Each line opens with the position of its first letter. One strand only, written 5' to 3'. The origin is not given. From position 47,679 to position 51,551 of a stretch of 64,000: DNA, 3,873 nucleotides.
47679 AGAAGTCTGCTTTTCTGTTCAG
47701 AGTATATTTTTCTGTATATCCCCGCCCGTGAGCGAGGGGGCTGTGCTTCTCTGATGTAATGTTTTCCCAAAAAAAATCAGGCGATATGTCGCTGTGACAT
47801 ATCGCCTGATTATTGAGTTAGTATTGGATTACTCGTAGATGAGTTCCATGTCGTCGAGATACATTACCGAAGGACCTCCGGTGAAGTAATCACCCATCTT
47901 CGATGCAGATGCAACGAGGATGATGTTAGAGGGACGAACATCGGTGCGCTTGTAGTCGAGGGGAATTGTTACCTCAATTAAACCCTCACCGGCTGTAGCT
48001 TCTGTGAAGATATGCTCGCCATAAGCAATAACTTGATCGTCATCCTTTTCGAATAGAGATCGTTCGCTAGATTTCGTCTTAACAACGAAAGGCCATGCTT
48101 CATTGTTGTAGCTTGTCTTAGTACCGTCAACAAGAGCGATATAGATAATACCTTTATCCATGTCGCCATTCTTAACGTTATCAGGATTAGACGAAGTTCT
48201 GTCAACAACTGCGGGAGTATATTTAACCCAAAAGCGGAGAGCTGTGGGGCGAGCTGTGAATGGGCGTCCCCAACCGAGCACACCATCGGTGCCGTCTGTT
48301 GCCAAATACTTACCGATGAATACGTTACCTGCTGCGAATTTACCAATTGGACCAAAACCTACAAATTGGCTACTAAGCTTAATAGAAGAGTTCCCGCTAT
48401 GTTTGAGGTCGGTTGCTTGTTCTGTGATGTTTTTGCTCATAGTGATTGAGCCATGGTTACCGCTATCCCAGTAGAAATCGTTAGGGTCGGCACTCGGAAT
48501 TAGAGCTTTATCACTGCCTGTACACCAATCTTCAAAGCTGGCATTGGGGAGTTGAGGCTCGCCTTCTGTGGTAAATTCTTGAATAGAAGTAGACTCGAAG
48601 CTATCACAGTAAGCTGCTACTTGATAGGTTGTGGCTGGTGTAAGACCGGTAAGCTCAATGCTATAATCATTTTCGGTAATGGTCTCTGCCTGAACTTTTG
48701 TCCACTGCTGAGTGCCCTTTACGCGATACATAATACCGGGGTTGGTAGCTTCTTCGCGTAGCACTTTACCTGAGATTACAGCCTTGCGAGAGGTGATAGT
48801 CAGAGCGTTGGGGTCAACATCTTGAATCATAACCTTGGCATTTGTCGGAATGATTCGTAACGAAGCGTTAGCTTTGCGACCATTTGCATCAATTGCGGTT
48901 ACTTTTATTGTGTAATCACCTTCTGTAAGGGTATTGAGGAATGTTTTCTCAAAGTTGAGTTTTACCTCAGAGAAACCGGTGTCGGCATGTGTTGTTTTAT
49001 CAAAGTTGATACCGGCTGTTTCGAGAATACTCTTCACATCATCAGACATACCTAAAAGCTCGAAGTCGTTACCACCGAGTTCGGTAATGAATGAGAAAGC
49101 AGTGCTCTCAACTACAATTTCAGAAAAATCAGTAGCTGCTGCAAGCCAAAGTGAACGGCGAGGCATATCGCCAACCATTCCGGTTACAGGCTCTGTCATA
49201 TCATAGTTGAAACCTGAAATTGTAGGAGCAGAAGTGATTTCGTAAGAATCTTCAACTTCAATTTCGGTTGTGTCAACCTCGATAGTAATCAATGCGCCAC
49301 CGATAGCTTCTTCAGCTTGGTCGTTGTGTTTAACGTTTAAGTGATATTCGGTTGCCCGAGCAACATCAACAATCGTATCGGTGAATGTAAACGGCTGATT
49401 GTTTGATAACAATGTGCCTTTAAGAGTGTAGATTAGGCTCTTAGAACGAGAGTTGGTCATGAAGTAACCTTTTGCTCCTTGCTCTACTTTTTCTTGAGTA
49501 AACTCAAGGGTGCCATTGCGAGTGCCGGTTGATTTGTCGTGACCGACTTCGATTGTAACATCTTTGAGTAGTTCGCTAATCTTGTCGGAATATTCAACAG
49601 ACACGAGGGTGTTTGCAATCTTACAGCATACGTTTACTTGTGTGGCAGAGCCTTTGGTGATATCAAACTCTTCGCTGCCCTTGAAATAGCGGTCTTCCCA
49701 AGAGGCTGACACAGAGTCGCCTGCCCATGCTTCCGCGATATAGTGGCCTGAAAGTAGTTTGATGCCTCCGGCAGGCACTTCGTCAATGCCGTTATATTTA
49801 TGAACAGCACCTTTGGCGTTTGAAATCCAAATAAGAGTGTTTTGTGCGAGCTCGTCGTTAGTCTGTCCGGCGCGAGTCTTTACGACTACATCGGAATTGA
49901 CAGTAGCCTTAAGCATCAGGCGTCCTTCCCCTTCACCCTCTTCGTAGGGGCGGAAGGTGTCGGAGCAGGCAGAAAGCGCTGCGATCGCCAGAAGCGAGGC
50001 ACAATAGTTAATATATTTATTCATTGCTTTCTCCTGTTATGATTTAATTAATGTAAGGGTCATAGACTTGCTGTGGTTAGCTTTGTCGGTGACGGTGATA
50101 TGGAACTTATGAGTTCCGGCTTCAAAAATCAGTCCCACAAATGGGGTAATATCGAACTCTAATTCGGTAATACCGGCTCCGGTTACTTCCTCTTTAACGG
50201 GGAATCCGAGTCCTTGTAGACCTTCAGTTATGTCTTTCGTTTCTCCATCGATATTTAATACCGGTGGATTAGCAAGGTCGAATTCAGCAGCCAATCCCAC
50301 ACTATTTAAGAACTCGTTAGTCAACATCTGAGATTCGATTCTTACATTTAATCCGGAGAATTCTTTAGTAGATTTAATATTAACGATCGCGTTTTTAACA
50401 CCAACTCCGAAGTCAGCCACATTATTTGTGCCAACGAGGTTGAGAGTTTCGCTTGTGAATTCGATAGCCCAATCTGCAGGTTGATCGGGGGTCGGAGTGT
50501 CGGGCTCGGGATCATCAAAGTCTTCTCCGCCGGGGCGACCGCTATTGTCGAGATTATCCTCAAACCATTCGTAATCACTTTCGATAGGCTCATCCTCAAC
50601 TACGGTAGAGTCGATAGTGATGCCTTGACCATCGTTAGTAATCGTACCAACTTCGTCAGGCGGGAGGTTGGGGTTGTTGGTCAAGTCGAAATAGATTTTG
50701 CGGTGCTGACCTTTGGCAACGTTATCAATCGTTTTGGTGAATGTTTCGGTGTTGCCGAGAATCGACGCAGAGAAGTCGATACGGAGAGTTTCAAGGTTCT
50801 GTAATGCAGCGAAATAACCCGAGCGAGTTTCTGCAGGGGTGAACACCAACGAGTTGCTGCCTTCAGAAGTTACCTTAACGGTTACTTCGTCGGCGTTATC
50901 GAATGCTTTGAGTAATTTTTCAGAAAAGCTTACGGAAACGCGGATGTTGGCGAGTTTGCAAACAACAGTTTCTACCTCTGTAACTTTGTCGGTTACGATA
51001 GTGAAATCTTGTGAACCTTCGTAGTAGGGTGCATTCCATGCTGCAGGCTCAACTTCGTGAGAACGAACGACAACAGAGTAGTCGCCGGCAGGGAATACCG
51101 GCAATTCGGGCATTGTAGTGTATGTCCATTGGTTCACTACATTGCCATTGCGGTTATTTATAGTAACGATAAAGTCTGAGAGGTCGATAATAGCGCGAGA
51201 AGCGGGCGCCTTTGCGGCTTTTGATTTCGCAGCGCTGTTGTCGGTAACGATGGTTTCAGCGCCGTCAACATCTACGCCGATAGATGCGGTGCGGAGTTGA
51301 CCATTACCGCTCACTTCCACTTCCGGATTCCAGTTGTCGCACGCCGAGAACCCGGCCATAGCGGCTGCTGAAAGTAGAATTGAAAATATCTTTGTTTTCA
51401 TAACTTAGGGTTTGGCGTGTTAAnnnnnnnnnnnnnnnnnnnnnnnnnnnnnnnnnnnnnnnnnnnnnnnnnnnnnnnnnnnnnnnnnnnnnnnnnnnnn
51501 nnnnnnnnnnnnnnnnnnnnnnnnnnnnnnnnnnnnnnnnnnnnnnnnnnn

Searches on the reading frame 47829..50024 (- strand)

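Call 9: search_protein_families(library=pfam, proteins=[window:47829-50024:-], max_evalue=0.001)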
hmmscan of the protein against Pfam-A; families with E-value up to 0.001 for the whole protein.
window:47829-50024:- (731 aa): 4 families
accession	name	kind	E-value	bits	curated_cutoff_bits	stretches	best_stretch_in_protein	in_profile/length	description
PF14900.11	DUF4493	-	2e-45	155.8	27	1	32-264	1-225/226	Domain of unknown function (DUF4493)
PF13201.12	PCMD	-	1.2e-35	123.7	28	1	496-729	1-234/234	Putative carbohydrate metabolism domain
PF25059.1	FN3_DSCAM-DSCAML_C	-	1.2e-05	25.9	39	0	431-471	25-62/89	DSCAM/DSCAML C-terminal Fn3-like domain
PF16656.11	Pur_ac_phosph_N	-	0.00066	20.6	30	1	425-486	24-93/93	Purple acid Phosphatase, N-terminal domain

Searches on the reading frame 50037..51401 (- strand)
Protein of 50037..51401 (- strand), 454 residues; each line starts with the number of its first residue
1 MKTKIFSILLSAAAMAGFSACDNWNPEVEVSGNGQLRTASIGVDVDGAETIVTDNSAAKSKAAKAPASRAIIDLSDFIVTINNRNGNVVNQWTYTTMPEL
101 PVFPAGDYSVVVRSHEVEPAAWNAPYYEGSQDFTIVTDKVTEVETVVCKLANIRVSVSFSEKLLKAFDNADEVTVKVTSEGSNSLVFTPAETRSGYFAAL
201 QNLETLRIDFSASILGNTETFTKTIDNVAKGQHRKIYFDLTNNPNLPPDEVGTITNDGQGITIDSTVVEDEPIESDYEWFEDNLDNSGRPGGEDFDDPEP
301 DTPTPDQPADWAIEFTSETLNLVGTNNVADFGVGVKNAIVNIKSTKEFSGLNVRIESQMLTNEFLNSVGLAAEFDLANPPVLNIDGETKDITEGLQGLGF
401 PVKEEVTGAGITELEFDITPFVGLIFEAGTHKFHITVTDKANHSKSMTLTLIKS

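Call 9: search_protein_families(library=pfam, proteins=[window:50037-51401:-], max_evalue=0.001)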
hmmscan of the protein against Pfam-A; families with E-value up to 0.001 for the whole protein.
window:50037-51401:- (454 aa): 1 family
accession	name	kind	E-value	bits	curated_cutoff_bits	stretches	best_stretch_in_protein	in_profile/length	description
PF14900.11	DUF4493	-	1.6e-46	159.4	27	1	33-274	2-221/226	Domain of unknown function (DUF4493)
